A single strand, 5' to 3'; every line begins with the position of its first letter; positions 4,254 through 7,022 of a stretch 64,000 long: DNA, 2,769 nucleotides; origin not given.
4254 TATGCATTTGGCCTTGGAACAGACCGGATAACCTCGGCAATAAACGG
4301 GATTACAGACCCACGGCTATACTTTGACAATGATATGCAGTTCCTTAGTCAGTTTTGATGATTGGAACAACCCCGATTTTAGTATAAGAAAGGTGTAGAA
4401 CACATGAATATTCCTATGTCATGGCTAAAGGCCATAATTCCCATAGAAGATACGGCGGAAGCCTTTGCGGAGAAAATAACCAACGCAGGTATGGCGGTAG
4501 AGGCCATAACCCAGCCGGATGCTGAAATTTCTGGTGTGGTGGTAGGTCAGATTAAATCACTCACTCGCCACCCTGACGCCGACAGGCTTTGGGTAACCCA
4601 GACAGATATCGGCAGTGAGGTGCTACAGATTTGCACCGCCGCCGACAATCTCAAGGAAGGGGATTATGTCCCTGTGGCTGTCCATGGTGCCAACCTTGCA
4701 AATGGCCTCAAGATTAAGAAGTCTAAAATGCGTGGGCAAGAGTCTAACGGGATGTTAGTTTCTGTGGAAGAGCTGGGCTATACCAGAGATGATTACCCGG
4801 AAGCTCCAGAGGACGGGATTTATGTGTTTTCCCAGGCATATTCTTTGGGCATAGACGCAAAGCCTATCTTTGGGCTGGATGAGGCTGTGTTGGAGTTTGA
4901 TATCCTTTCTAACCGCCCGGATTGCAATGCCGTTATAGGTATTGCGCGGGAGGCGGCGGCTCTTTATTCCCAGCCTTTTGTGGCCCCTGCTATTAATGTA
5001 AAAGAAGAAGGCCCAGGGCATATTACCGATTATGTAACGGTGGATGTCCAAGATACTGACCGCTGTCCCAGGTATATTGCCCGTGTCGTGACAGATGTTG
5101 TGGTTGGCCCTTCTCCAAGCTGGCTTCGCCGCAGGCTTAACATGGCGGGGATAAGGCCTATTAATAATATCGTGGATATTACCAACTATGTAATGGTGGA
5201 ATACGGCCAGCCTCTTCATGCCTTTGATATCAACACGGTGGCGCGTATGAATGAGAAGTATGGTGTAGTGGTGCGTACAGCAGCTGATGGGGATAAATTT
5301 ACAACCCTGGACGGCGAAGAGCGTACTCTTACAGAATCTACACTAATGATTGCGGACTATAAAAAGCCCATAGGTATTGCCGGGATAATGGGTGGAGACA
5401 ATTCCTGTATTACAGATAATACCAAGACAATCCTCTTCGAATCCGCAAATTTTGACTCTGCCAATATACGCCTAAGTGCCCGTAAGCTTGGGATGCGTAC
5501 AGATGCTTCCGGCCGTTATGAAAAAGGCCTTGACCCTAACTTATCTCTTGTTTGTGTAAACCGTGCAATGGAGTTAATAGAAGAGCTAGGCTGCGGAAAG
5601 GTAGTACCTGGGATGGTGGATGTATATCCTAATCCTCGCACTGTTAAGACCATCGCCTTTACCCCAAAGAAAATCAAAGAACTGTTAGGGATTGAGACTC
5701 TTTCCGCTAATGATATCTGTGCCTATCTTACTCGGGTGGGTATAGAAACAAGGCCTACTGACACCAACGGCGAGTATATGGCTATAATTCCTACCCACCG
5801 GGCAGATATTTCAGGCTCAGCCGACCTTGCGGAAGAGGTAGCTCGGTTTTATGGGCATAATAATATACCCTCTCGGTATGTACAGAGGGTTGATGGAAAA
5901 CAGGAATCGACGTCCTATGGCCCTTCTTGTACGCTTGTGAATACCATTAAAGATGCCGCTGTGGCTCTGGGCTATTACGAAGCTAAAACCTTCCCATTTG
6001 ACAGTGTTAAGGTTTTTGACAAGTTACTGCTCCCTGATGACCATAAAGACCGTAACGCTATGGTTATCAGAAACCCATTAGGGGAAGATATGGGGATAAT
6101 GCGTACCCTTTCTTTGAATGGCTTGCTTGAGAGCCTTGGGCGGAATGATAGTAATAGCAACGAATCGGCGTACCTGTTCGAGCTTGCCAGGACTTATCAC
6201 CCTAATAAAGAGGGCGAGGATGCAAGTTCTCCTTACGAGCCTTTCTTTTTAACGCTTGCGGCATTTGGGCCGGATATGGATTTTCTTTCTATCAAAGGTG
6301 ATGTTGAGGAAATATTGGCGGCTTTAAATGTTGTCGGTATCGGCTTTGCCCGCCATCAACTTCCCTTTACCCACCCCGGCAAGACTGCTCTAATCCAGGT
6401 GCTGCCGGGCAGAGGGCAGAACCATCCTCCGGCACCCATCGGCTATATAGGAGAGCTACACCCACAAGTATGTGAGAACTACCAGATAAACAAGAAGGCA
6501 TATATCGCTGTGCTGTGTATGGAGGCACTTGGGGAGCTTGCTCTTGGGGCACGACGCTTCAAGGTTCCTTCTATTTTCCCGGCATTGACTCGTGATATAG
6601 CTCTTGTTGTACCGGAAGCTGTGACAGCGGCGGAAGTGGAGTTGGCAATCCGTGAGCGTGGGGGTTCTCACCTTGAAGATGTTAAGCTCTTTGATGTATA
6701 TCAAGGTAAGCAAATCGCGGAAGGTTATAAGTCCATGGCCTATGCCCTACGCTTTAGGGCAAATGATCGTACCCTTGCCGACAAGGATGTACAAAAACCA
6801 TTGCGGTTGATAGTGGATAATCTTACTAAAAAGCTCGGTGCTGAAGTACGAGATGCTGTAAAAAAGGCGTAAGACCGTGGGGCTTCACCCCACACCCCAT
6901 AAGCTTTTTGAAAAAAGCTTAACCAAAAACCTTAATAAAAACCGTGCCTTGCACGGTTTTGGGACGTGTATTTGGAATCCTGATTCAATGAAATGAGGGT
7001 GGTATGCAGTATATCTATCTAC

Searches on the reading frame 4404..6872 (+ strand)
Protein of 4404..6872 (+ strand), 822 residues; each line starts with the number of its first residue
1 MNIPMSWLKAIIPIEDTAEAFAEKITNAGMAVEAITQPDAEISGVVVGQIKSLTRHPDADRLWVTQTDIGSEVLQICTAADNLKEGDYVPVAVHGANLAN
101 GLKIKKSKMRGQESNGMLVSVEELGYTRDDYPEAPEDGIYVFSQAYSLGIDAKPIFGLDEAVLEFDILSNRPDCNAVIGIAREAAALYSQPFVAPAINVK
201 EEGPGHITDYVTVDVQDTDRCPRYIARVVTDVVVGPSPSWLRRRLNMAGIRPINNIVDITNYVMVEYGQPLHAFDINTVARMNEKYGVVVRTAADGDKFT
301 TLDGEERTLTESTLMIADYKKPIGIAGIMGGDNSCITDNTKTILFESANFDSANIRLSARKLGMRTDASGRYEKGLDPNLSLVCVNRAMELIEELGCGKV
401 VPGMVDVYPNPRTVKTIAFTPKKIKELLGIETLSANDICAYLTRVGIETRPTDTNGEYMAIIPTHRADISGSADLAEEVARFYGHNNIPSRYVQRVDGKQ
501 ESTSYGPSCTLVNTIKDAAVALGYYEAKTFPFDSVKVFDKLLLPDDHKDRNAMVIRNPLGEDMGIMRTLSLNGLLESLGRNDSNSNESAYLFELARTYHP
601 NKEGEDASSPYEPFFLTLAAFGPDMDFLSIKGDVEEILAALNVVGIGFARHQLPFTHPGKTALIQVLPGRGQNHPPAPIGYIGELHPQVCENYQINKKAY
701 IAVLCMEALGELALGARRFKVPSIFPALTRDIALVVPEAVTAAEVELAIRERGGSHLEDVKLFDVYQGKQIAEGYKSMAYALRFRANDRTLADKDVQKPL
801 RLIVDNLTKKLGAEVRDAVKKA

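Call 40: search_protein_families(library=pfam, proteins=[window:4404-6872:+], max_evalue=0.00001)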
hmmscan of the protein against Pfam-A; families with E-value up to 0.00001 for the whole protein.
window:4404-6872:+ (822 aa): 5 families
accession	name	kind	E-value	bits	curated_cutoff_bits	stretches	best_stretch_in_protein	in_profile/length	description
PF03483.22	B3_4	-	6.2e-67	225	29.3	1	221-395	2-172/174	B3/4 domain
PF17759.6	tRNA_synthFbeta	-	8.9e-43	146.7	22.4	1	503-704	13-212/214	Phenylalanyl tRNA synthetase beta chain CLM domain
PF03147.19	FDX-ACB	-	8.3e-29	100.3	31.1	1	723-816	1-94/94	Ferredoxin-fold anticodon binding domain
PF03484.21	B5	-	4.5e-16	59.2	28.6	1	417-484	1-66/67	tRNA synthetase B5 domain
PF01588.26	tRNA_bind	-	4.1e-15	56.1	27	1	45-130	1-83/96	Putative tRNA binding domain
